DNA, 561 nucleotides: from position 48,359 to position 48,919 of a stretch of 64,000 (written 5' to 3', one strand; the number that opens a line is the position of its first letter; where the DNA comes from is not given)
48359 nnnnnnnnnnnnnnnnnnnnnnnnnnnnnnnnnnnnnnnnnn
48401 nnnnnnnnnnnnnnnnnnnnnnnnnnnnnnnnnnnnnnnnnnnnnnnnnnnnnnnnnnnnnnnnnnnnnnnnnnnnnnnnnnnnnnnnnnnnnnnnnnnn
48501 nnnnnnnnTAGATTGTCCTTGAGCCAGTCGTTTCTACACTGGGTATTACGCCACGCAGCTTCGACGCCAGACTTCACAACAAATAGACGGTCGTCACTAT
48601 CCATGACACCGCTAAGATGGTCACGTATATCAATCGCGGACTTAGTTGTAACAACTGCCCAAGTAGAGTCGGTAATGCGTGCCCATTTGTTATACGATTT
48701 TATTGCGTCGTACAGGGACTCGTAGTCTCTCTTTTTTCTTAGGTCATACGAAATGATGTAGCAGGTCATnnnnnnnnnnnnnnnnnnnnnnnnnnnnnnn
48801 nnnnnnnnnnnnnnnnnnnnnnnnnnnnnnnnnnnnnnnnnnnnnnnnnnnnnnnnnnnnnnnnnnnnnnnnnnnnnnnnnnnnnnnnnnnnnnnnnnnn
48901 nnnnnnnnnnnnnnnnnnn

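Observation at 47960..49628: Low-GC (~40%) 1.6-kb island with three orphan small genes and a 490-bp AT-rich non-coding core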

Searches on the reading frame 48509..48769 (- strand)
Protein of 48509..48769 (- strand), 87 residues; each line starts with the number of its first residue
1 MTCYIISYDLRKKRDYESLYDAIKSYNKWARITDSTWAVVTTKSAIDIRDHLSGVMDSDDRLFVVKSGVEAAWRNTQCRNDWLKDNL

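Call 4: search_protein_families(library=pfam, proteins=[window:48509-48769:-], max_evalue=1)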
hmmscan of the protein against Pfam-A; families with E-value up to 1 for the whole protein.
window:48509-48769:- (87 aa): 2 families
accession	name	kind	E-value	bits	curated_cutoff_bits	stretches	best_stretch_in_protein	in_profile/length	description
PF09827.14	CRISPR_Cas2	-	0.013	16.1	23.8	1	4-66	3-65/74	CRISPR associated protein Cas2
PF06989.17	BAALC_N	-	0.2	12.4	25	1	25-42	15-32/50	BAALC N-terminus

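Call 5: search_protein_families(library=padloc, proteins=[window:48509-48769:-], max_evalue=1)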
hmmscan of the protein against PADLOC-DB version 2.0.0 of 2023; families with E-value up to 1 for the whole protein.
window:48509-48769:- (87 aa): 5 families
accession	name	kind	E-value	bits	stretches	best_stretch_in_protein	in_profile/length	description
PDLC02078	Cas2b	-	3.3e-06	24.9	1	2-67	3-67/94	-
PDLC01756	Cas2g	-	0.0011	16.9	1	3-72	5-74/96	-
PDLC02027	Cas2d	-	0.0012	17.3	1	3-62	2-61/89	-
PDLC02070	Cas2_II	-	0.003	15.9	1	4-69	3-68/89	-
PDLC01443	Cas2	-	0.0069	14.9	1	4-72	3-69/86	"CAS-I,CAS-II,CAS-III,CAS-IV,CAS-V,CAS-VI; acquisition_2"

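Call 6: search_protein_families(library=ncbifam, proteins=[window:48509-48769:-], max_evalue=1)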
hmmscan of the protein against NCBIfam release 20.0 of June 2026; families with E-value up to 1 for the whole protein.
window:48509-48769:- (87 aa): 0 families

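Call 7: search_protein_families(library=phrogs, proteins=[window:48509-48769:-], max_evalue=1)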
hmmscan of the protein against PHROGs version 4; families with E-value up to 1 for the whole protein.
window:48509-48769:- (87 aa): 3 families
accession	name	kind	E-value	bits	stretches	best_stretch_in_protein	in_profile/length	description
phrog_1090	-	unknown function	1.9e-25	89.9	1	1-86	1-87/90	-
phrog_16548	-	unknown function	0.021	15.8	1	16-68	11-67/119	-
phrog_23075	-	unknown function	0.16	13.4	1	6-44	26-64/78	-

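Call 8: find_homologous_proteins(query=window:48509-48769:-)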
Query window:48509-48769:- (87 aa): 331 proteins with E <= 0.001 among 333 candidates; the best 120 are listed.
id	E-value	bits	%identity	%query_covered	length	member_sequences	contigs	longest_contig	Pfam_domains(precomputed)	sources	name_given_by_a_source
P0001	6.9e-52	191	100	100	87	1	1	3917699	-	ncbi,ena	-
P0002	3.2e-43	163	83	100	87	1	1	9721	-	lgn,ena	-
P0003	5.4e-43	163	80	100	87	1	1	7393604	-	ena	-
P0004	1.4e-42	161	79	100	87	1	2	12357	-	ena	-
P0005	2.2e-42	161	83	100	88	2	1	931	-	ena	-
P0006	4.5e-42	160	82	100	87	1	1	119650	-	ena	-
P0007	4.6e-42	160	79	100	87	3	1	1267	-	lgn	-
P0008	4.8e-42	159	82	100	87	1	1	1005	-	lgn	-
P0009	9.3e-42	159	79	100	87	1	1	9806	-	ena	-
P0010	3.9e-41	157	83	100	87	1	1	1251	-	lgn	-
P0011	4.7e-40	153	76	100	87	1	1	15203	-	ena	-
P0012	4.9e-40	153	78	100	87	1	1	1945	-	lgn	-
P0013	5.9e-40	153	77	100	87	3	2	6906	-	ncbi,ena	-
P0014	6.9e-40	153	78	100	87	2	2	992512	-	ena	-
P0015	8.0e-40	152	77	100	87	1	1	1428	PF09827.15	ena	-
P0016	8.9e-40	152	78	100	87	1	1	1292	PF09827.15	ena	-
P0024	1.7e-38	148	74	100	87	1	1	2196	PF09827.15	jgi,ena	-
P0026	3.6e-38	147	74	100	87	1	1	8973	PF09827.15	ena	-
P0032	8.7e-38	146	71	100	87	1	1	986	PF09827.15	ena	-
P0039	6.5e-37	143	71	100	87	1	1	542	PF09827.15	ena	-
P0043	1.5e-36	142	74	100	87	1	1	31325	PF09827.15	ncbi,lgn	-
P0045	1.8e-36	142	72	98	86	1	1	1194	PF09827.15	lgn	-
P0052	1.4e-35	139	70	100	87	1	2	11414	PF09827.15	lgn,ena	-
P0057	1.9e-35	138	70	100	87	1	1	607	PF09827.15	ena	-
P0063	3.5e-35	138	72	100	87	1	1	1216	PF09827.15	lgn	-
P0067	7.1e-35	137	70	100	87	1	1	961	PF09827.15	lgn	-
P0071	1.3e-34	136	70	100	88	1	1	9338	PF09827.15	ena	-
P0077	5.2e-34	134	68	100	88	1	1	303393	-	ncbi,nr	ncbi:CRISPR-associated protein Cas2 [Brucella anthropi]|nr:CRISPR-associated protein Cas2 [Brucella 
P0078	5.7e-34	134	67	100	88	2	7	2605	PF09827.15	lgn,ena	-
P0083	8.0e-34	133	69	100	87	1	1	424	PF09827.15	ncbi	-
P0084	8.9e-34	133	69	100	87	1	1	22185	PF09827.15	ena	-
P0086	9.6e-34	133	68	100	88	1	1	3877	PF09827.15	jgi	jgi:CRISPR/Cas system-associated endoribonuclease Cas2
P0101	6.9e-33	130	69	100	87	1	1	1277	PF09827.15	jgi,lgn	jgi:hypothetical protein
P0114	4.6e-32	128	64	100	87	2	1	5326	PF09827.15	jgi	-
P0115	4.7e-32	128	67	100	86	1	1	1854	PF09827.15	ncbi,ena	-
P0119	7.4e-32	127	67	100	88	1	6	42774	PF09827.15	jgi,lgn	jgi:hypothetical protein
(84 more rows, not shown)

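Call 9: search_solved_structures(query=window:48509-48769:-, max_evalue=10, show_alignments=2)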
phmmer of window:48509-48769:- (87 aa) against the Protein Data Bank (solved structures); distinct sequences matched with E-value up to 10: 1.
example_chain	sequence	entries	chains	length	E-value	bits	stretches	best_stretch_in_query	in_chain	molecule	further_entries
7mi4_E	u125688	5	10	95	0.54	14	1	3-33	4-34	CRISPR-associated endoribonuclease Cas2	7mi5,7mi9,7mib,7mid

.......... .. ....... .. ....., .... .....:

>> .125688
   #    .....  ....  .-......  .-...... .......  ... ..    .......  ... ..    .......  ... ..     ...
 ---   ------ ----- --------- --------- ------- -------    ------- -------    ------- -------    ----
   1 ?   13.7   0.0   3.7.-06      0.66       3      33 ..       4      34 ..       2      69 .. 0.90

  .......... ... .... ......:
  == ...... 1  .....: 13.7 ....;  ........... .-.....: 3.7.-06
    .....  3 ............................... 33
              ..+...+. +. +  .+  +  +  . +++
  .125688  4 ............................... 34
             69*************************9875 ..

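Call 10: search_dna_similar(query=window:48509-48769:-, collection=phages, mode=protein, max_evalue=0.001)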
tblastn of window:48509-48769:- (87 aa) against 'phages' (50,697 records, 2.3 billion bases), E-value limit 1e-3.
Records with a match: 48; places in all: 48; records where one place covers at least 80% of the query: 43.
Best place of each record, by identity: <60% 48.
By first word of the organism name: Staphylococcus 24; Enterococcus 10; Klebsiella 4; Bacteriophage 2; Mannheimia 2; Clostridium 2; Bacillus 2; Enterobacteria 1; Pasteurella 1.
By host as written in the record: Staphylococcus pseudintermedius 11; Enterococcus faecalis 10; Staphylococcus pseudintermedius E140 5; - 4; Staphylococcus pseudintermedius strain E045 2; Staphylococcus pseudintermedius strain E139 2; Staphylococcus epidermidis 36-1 2; Mannheimia haemolytica 587A serotype A2 2; and 7 more.
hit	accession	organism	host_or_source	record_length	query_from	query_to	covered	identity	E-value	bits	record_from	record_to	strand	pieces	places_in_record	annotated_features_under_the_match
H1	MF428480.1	Staphylococcus phage SN10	Staphylococcus pseudintermedius E140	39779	1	85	98%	48.2%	7e-15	73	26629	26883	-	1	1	hypothetical protein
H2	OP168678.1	Staphylococcus phage vB_SpsS_VL4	Staphylococcus pseudintermedius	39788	1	85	98%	48.2%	7e-15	73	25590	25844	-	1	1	CRISPR-associated endonuclease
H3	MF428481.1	Staphylococcus phage SN8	Staphylococcus pseudintermedius E140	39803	1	85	98%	48.2%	7e-15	73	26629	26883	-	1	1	hypothetical protein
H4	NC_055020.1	Staphylococcus phage SN8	Staphylococcus pseudintermedius E140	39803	1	85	98%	48.2%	7e-15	73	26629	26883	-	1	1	CRISPR-associated endonuclease Cas2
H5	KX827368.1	Staphylococcus phage SpT5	Staphylococcus pseudintermedius strain ...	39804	1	85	98%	48.2%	7e-15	73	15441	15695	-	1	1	CRISPR associated protein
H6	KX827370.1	Staphylococcus phage SpT252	Staphylococcus pseudintermedius strain ...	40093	1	85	98%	48.2%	7e-15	73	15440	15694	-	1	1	CRISPR associated protein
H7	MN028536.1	Staphylococcus phage vB_SpsM_WIS42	Staphylococcus pseudintermedius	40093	1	85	98%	48.2%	7e-15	73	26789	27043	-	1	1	CRISPR-associated protein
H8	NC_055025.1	Staphylococcus phage vB_SpsM_WIS42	Staphylococcus pseudintermedius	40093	1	85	98%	48.2%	7e-15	73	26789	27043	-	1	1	CRISPR-associated endonuclease Cas2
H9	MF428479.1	Staphylococcus phage SN11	Staphylococcus pseudintermedius E140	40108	1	85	98%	48.2%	7e-15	73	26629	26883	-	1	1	hypothetical protein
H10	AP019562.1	Staphylococcus phage SP276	Staphylococcus pseudintermedius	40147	1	85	98%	48.2%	7e-15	73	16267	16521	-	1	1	hypothetical protein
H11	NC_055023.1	Staphylococcus phage SP276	Staphylococcus pseudintermedius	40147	1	85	98%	48.2%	7e-15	73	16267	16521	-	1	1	CRISPR-associated endonuclease Cas2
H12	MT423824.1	Staphylococcus virus pSp_SNUABM-S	Staphylococcus pseudintermedius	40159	1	85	98%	48.2%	7e-15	73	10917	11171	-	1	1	putative CRISPR associated protein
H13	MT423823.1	Staphylococcus virus pSp_SNUABM-J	Staphylococcus pseudintermedius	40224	1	85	98%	48.2%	7e-15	73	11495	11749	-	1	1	putative CRISPR associated protein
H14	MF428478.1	Staphylococcus phage SN13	Staphylococcus pseudintermedius E140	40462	1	85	98%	48.2%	7e-15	73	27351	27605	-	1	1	hypothetical protein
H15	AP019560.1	Staphylococcus phage SP120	Staphylococcus pseudintermedius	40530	1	85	98%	48.2%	7e-15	73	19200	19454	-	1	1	hypothetical protein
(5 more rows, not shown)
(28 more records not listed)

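Call 11: get_annotated_region(hit=H4, flank=3000)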
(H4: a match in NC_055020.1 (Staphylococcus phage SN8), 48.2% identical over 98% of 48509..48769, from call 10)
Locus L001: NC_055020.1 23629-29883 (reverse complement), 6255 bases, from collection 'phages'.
description: Staphylococcus phage SN8, complete genome.
organism: Staphylococcus phage SN8 (NCBI taxid 2024213)
taxonomy: Viruses; Duplodnaviria; Heunggongvirae; Uroviricota; Caudoviricetes; Coventryvirus; Coventryvirus SN8
host: Staphylococcus pseudintermedius E140; source: -; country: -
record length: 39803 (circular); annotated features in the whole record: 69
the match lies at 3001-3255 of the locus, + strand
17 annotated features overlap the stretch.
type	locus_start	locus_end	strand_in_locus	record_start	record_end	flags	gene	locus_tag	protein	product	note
CDS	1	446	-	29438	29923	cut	-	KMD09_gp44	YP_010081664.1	Mu Gam-like end protection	ORF027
CDS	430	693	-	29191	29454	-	-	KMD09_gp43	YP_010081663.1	hypothetical protein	-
CDS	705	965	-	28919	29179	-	-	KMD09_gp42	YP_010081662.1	DUF1108 family protein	-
CDS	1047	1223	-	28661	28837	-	-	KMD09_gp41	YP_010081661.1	hypothetical protein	-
CDS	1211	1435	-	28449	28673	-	-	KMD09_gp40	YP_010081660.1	hypothetical protein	-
CDS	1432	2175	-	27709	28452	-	-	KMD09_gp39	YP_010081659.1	anti-repressor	-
CDS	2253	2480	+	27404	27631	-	-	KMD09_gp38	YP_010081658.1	hypothetical protein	-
CDS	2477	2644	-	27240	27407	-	-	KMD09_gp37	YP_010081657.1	hypothetical protein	-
CDS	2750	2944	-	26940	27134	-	-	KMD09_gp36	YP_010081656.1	hypothetical protein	-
CDS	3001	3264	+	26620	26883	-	-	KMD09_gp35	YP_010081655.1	CRISPR-associated endonuclease Cas2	-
CDS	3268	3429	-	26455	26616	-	-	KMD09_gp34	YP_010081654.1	hypothetical protein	-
CDS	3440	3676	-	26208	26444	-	-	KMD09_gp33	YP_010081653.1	helix-turn-helix domain-containing protein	-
CDS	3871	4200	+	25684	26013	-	-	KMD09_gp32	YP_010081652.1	transcriptional regulator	-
CDS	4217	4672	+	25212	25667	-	-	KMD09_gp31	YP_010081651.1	metallo-protease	-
CDS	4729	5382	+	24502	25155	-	-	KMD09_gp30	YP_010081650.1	hypothetical protein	-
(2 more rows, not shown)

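Call 12: find_encoding_contigs(protein=P0003, flank=4000, max_places=2)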
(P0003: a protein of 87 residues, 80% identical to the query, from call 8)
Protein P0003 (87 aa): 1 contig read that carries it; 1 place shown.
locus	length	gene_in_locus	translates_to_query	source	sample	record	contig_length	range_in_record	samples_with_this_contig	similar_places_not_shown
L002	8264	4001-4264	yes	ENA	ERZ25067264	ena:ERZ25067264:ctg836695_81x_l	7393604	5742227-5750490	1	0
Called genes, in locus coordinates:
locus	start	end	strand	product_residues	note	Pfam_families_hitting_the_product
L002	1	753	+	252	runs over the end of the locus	PF00702:Hydrolase, PF13419:HAD_2 (weak)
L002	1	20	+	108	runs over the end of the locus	PF01381:HTH_3 (weak), PF13560:HTH_31 (weak)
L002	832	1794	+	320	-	PF09572:RE_XamI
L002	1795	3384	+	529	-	PF02384:N6_Mtase (weak), PF07669:Eco57I, PF22837:M_Eco57I_C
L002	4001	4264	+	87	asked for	-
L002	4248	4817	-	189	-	-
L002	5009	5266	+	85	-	-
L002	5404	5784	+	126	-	PF05866:RusA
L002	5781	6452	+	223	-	PF18743:AHJR-like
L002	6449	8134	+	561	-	PF00920:ILVD_EDD_N, PF24877:ILV_EDD_C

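Call 13: find_encoding_contigs(protein=P0006, flank=4000, max_places=2)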
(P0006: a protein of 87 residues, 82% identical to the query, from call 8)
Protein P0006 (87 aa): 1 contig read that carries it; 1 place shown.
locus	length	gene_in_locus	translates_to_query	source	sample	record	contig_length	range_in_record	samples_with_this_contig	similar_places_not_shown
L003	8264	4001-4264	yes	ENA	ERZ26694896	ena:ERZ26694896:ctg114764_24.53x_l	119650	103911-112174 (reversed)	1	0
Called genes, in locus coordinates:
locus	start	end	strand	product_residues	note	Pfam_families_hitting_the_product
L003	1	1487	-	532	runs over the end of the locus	-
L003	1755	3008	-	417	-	PF00872:Transposase_mut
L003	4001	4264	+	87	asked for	-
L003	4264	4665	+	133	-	-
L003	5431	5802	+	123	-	-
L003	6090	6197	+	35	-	-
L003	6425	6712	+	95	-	PF01381:HTH_3, PF12844:HTH_19 (weak)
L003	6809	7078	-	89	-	PF01850:PIN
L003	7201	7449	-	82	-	PF04014:MazE_antitoxin (weak)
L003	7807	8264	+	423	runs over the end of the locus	PF13304:AAA_21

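Call 14: find_encoding_contigs(protein=P0077, flank=4000, max_places=2)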
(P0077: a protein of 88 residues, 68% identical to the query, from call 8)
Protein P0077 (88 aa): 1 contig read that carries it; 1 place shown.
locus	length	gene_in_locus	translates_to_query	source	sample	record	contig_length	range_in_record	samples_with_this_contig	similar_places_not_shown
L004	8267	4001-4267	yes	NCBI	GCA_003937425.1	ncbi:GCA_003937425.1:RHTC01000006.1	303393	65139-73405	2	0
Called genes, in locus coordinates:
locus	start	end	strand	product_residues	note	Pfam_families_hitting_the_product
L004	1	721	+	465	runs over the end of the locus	PF12390:Se-cys_synth_N, PF03841:SelA, PF01212:Beta_elim_lyase (weak)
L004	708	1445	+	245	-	-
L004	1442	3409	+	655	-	PF00009:GTP_EFTU, PF21214:WHD_2nd_SelB_bact (faint), PF03144:GTP_EFTU_D2, PF25461:Beta-barrel_SelB, PF09106:WHD_2nd_SelB, PF09107:WHD_3rd_SelB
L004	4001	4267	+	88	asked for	-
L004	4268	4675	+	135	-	-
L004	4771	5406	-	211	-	-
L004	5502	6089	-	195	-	PF07298:NnrU (faint), PF04140:ICMT, PF04191:PEMT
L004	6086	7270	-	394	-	-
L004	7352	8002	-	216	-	PF00072:Response_reg, PF00196:GerE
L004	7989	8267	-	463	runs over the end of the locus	PF02518:HATPase_c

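Call 26: find_encoding_contigs(protein=P0001, flank=6000, max_places=2)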
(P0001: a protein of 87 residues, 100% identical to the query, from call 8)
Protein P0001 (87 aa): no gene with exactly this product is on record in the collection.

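Call 29: find_related_loci(query=A2, collection=genome_contigs, flank=6000)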
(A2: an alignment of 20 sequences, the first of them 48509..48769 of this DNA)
Query A2 (87 aa) in genome_contigs; peptide patterns used: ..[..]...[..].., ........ (x = any residue, [..] = any of these).
100 stretches matched a pattern; 56 encode a relative of the query (tblastn E <= 1e-3); 55 distinct loci.
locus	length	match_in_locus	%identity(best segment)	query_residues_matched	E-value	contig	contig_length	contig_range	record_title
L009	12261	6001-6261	74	1-87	3e-41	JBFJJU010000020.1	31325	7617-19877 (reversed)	MAG: Perlucidibaca sp. isolate Mix_sand17.2022.03.D.32 k141_3119524_length_31325_cov_10.9926, whole genome shotgun seque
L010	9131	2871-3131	69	1-87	3e-41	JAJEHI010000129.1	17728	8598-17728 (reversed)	MAG: Defluviicoccus sp. isolate p16x60bins.37 k141_499371, whole genome shotgun sequence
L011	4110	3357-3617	71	1-87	4e-40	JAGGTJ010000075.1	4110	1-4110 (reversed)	MAG: Deltaproteobacteria bacterium isolate AUK045 PB_MANV_045_c_000000001450, whole genome shotgun sequence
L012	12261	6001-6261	68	1-87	1e-39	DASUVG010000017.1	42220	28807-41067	MAG TPA_asm: Longimicrobium sp. isolate SMAG_U1809 k141_847422, whole genome shotgun sequence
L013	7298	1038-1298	70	1-87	5e-39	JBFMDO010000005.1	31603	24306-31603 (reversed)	MAG: Nitrospirota bacterium isolate MAG221 MAG221_5, whole genome shotgun sequence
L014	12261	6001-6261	70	1-87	1e-38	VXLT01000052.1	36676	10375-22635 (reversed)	MAG: Gemmatimonadetes bacterium isolate SB0661_bin_2 NODE_1146_length_36676_cov_97.374621, whole genome shotgun sequence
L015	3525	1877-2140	65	1-87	7e-38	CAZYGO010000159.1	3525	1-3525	MAG TPA_asm: uncultured Rhizobium sp. isolate binchicken_co84_473 genome assembly, contig: k141_2206739, whole genome sh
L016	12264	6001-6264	69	1-87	1e-37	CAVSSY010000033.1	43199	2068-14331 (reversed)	MAG: uncultured delta proteobacterium isolate MFD05684.bin.2.99 genome assembly, contig: contig_97803, whole genome shot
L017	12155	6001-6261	68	1-87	2e-37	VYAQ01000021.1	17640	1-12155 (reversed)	MAG: Gemmatimonadetes bacterium isolate SB0672_bin_21 NODE_667_length_17640_cov_13.220074, whole genome shotgun sequence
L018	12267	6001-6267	67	1-87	6e-37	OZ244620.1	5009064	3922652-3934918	MAG: uncultured Candidatus Binatia bacterium isolate a6e05b1d-2203-4d92-b789-b8e4a46226c9 genome assembly, chromosome: 1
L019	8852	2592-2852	69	1-87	2e-36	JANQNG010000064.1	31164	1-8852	MAG: Candidatus Nanoarchaeia archaeon isolate PL23a_bin.67 k99_6357607, whole genome shotgun sequence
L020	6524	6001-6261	64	1-87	3e-36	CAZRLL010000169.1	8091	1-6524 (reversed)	MAG TPA_asm: uncultured archaeon isolate binchicken_co85_74 genome assembly, contig: NODE_4046_length_8091_cov_21.740667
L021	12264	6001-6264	61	1-87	5e-36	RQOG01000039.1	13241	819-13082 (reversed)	MAG: Calditrichaeota bacterium isolate Zgenome_0002 k87_702907, whole genome shotgun sequence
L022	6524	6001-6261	64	1-87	3e-36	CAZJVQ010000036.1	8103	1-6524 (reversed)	MAG TPA_asm: Candidatus Woesearchaeota archaeon isolate binchicken_co136_21 genome assembly, contig: NODE_3782_length_81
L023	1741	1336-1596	62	1-87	5e-36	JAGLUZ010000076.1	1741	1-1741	MAG: Deltaproteobacteria bacterium isolate RS_11_47 ZL20.bin.47.fa_76, whole genome shotgun sequence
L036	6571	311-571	53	1-87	7e-30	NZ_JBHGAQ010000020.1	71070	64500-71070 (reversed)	Chryseobacterium sp. sg2396 Scaffold20, whole genome shotgun sequence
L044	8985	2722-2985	52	1-87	1e-26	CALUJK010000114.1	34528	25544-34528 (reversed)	MAG: uncultured Bacteroides sp. isolate E20__bin93 genome assembly, contig: E20__k127_2744694, whole genome shotgun sequ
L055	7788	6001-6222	42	1-73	2e-15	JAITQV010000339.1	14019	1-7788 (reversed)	MAG: Planctomycetaceae bacterium isolate Roe453_bin113 k119_97631, whole genome shotgun sequence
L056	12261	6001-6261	37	1-87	1e-13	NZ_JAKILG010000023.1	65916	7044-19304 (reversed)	Shewanella profunda strain DSM 15900 contig00023, whole genome shotgun sequence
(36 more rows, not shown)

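Call 32: search_protein_families(library=pfam, proteins=[L036:587-1582:+, L044:3002-3970:+, L056:6338-7249:+, L055:6445-6993:+, L012:6440-7036:+], max_evalue=0.1)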
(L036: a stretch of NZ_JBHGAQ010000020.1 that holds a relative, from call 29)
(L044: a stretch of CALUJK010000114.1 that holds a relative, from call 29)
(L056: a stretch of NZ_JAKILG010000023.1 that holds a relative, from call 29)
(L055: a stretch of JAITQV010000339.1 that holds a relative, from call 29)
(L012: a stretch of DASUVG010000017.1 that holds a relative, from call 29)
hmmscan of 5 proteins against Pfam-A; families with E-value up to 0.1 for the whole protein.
L036:587-1582:+ (332 aa): 4 families
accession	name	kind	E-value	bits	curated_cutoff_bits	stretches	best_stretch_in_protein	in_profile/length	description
PF18476.7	PIN_8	-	5.6e-52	177.4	26.1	1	24-231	1-217/227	PIN like domain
PF16289.11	PIN_12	-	1.8e-08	35.4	32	1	26-223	2-170/172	PIN domain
PF03938.19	OmpH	-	0.012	16.3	32.4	1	72-148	39-104/141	Outer membrane protein (OmpH-like)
PF00076.28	RRM_1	-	0.033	14.5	20.7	0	205-238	31-64/70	RNA recognition motif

L044:3002-3970:+ (323 aa): 1 family
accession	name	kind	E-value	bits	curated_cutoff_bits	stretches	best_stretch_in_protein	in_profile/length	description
PF18476.7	PIN_8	-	4.5e-23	82.8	26.1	1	25-248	2-227/227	PIN like domain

L056:6338-7249:+ (304 aa): 1 family
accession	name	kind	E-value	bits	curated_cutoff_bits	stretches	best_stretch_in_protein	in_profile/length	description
PF07885.22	Ion_trans_2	-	5.9e-14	52.1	22.5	1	26-98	3-73/79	Ion channel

L055:6445-6993:+ (183 aa): 2 families
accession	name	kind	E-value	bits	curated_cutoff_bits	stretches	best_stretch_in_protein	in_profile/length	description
PF04399.18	Glutaredoxin2_C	-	0.013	15.8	32.8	1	2-59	22-79/130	Glutaredoxin 2, C terminal domain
PF21808.2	Dynamin-like_hel_bact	-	0.093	12.3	28.3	0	3-67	143-208/373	Bacterial dynamin-like protein, helical domain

L012:6440-7036:+ (199 aa): 1 family
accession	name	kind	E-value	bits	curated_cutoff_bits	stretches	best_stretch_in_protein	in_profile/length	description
PF13428.12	TPR_14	-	0.054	14.7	23.5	0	136-167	9-40/44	Tetratricopeptide repeat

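Call 33: search_protein_families(library=padloc, proteins=[L036:587-1582:+, L044:3002-3970:+, L056:6338-7249:+, L055:6445-6993:+, L012:6440-7036:+], max_evalue=0.1)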
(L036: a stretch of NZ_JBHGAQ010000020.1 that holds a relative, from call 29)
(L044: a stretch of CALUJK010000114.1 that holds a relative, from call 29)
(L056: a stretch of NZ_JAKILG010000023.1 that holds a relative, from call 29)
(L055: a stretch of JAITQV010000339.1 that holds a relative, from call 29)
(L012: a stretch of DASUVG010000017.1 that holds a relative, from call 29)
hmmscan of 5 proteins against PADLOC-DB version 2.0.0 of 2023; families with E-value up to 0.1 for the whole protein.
L036:587-1582:+ (332 aa): 0 families

L044:3002-3970:+ (323 aa): 0 families

L056:6338-7249:+ (304 aa): 0 families

L055:6445-6993:+ (183 aa): 0 families

L012:6440-7036:+ (199 aa): 0 families
